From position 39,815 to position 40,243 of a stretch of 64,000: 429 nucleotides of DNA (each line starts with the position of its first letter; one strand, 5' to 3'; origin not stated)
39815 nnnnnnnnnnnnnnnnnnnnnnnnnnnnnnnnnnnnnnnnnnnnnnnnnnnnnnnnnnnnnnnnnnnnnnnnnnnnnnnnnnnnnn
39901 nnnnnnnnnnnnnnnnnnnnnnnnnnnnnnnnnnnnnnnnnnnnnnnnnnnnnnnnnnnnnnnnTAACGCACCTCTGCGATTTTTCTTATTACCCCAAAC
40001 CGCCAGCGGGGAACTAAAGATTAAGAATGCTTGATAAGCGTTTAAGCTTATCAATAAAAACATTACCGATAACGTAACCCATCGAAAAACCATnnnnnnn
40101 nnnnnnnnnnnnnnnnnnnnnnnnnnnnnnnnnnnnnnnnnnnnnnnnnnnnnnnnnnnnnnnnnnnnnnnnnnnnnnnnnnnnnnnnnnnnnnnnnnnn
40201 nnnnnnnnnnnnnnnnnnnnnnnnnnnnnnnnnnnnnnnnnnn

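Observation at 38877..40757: About 1.9 kb with no ORF of 60 aa or more in any frame, carried as the only cargo of an integrase element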

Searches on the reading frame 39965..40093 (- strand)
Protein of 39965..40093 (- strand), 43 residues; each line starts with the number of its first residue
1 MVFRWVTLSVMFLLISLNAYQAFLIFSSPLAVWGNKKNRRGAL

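Call 58: find_homologous_proteins(query=window:39965-40093:-, max_evalue=10)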
Query seq(43 aa) (43 aa): 1 proteins with E <= 10 among 1 candidates.
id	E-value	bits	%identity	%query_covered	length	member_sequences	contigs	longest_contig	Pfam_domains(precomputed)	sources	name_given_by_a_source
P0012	8.6e-10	55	94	72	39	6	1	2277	-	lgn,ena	-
